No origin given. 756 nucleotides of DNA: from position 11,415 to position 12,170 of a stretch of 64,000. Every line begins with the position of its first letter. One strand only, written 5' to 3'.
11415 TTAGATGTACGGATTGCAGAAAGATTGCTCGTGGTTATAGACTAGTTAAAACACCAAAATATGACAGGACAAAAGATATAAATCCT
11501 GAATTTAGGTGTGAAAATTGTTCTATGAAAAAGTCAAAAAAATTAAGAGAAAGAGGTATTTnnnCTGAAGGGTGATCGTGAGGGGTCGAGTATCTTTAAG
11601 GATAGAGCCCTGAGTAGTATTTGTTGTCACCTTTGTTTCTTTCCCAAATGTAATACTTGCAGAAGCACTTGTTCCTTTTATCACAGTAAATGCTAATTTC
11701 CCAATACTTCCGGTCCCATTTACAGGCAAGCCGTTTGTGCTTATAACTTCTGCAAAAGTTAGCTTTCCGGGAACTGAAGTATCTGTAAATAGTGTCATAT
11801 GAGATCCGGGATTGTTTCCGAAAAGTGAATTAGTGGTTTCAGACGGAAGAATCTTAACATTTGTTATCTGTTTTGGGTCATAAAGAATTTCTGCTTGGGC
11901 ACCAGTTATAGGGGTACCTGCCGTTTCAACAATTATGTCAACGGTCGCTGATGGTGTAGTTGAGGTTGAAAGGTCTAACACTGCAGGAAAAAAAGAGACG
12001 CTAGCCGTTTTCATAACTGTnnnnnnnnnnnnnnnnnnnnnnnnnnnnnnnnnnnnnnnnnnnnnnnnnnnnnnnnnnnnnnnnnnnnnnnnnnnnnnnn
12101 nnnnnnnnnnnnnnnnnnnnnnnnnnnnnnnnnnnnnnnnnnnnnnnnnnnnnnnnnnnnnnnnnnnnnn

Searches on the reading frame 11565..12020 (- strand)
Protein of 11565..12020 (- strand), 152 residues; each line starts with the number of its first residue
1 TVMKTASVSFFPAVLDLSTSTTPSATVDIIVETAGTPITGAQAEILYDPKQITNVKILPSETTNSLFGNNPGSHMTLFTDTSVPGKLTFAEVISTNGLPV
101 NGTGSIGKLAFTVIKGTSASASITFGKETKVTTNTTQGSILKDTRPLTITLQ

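Call 42: search_solved_structures(query=A4, max_evalue=1, show_alignments=1)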
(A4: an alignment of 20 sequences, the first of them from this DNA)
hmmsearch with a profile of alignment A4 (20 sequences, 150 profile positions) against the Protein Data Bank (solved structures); distinct sequences matched with E-value up to 1: 19.
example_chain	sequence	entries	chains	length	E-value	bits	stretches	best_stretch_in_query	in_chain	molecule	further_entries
6kgc_A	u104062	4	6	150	0.00029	24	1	11-138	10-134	Probably cellulosomal scaffolding protein, secreted cellulose-binding and cohesin domain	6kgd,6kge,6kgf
6kg8_A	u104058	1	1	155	0.00034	23.8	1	8-138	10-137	Probably cellulosomal scaffolding protein, secreted cellulose-binding and cohesin domain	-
5g5d_A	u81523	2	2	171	0.00047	23.3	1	33-121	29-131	CELLULOSOME ANCHORING PROTEIN COHESIN REGION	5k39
3l8q_A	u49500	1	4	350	0.0013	21.9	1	19-129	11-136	Cellulosomal scaffoldin adaptor protein B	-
2bm3_A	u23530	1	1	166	0.0068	19.6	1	37-124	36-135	SCAFFOLDING DOCKERIN BINDING PROTEIN A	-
5m0y_A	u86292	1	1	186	0.0088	19.2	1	37-124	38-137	Cellulosome anchoring protein cohesin region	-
3kcp_B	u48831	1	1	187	0.009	19.2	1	37-124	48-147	Cellulosome anchoring protein, cohesin region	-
2b59_A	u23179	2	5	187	0.009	19.2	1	37-124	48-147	COG1196: Chromosome segregation ATPases | Scaffolding dockerin binding protein A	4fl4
1qzn_A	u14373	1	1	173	0.013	18.7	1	19-129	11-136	cellulosomal scaffoldin adaptor protein B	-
1zv9_A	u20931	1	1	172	0.013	18.7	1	19-129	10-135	Cellulosomal scaffoldin adaptor protein B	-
3f2l_A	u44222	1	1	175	0.016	18.3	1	18-129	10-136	Cellulosomal scaffoldin adaptor protein B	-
3bwz_A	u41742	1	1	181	0.021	18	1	18-129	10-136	Cellulosomal scaffoldin adaptor protein B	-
5m2o_A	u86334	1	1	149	0.088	16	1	18-54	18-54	Putative cellulosomal scaffoldin protein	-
4ums_A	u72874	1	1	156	0.092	15.9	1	37-116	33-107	CELLULOSOMAL ANCHORING SCAFFOLDIN B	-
5aoz_A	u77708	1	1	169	0.12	15.5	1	18-53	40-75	PUTATIVE CELLULOSOMAL SCAFFOLDIN PROTEIN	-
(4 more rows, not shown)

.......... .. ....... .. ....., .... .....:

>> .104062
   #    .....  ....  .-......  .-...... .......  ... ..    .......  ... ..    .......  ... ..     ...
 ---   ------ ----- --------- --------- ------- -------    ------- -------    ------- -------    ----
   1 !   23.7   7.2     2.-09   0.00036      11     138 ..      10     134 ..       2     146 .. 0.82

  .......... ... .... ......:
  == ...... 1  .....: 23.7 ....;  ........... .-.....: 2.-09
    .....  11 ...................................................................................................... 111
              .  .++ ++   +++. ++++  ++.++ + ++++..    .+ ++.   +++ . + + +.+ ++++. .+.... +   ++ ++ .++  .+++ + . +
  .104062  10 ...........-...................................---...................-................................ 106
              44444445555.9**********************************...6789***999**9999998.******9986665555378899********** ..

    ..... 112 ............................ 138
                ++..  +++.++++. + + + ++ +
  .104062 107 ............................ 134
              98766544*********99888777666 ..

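Call 44: predict_structure(alignment_id=A4)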
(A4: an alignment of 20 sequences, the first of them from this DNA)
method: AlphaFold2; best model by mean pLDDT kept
length: 152 residues; sequences in the alignment: 20
mean_pLDDT: 93.7   pTM: 0.88
mean pLDDT of the five models: 93.7, 93.5, 93.5, 93.4, 93.1
residues with pLDDT >= 90: 122; 70-90: 30; 50-70: 0; < 50: 0
segments of 3 or more residues with pLDDT < 50: none
pLDDT, mean of each block of 10 residues (from residue 1): 93 94 94 95 97 95 89 89 96 91 97 91 97 91 97 87
secondary structure, 60 per line:
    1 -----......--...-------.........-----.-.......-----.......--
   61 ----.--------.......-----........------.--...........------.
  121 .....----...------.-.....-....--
elements in order: E6-11 E14-16 E24-32 E40-46 E52-58 E74-80 E86-93 E103-113 E120-125 E130-132 E141-145 E147-150

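Call 49: fold_search(model_id=the predicted structure, library=pdb)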
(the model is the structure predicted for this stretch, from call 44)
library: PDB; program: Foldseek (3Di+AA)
matches with E <= 10: 1644; with E <= 0.001: 56
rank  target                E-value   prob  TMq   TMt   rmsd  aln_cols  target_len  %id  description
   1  6kgf_C                1.8e-09  1.00  0.74  0.76   3.0       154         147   21  Crystal structure of CaDoc0917(R16D)-CaCohA2 complex at pH 8.2 (released 2020-07-08)
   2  6kgc_A                1.7e-08  1.00  0.73  0.77   3.2       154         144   21  Crystal structure of CaDoc0917(R49D)-CaCohA2 complex at pH 5.4 (released 2020-07-08)
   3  6kgd_A                2.1e-08  1.00  0.75  0.78   2.8       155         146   19  Crystal structure of CaDoc0917(R49D)-CaCohA2 complex at pH 8.0 (released 2020-07-08)
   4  6kge_A                2.1e-08  1.00  0.72  0.77   3.0       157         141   21  Crystal structure of CaDoc0917(R16D)-CaCohA2 complex at pH 5.5 (released 2020-07-08)
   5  6kgf_A                3.4e-08  1.00  0.72  0.76   3.3       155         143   21  Crystal structure of CaDoc0917(R16D)-CaCohA2 complex at pH 8.2 (released 2020-07-08)
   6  6kg8_MODEL_1_A        1.2e-07  1.00  0.74  0.72   3.0       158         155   21  Solution structure of CaCohA2 from Clostridium acetobutylicum (released 2020-07-08)
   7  5nrm_A                1.0e-06  1.00  0.67  0.71   3.6       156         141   14  Crystal structure of the sixth cohesin from Acetivibrio cellulolyticus' scaffoldin B in complex with Cel5 dockerin S51 (released 2018-01-31)
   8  5m0y_A                1.2e-06  1.00  0.64  0.57   5.3       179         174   14  Crystal Structure of the CohScaA-XDocCipB type II complex from Clostridium thermocellum at 1.5Angstrom resolution (released 2017-09-06)
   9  2vn5_C                1.8e-06  1.00  0.69  0.71   3.3       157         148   11  The Clostridium cellulolyticum dockerin displays a dual binding mode for its cohesin partner (released 2008-05-20)
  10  4dh2_C                3.3e-06  1.00  0.71  0.70   3.4       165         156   15  Crystal structure of Coh-OlpC(Cthe_0452)-Doc435(Cthe_0435) complex: A novel type I Cohesin-Dockerin complex from Clost (released 2012-11-28)
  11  4wi0_A                3.3e-06  1.00  0.63  0.58   4.3       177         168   12  Crystal structure of Coh3ScaB-XDoc_M2ScaA complex: A C-terminal interface mutant of type II Cohesin-X-Dockerin complex (released 2015-10-07)
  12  1g1k_A                3.7e-06  1.00  0.70  0.73   3.2       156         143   13  COHESIN MODULE FROM THE CELLULOSOME OF CLOSTRIDIUM CELLULOLYTICUM (released 2000-11-22)
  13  4fl4_C                4.4e-06  1.00  0.68  0.36   3.4       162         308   13  Scaffoldin conformation and dynamics revealed by a ternary complex from the Clostridium thermocellum cellulosome (released 2012-06-27)
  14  5nrk_A                4.7e-06  1.00  0.72  0.75   3.2       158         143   14  Crystal structure of the sixth cohesin from Acetivibrio cellulolyticus' scaffoldin B in complex with Cel5 dockerin S15 (released 2018-01-31)
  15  4fl4_I                4.7e-06  1.00  0.69  0.37   3.4       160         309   13  Scaffoldin conformation and dynamics revealed by a ternary complex from the Clostridium thermocellum cellulosome (released 2012-06-27)
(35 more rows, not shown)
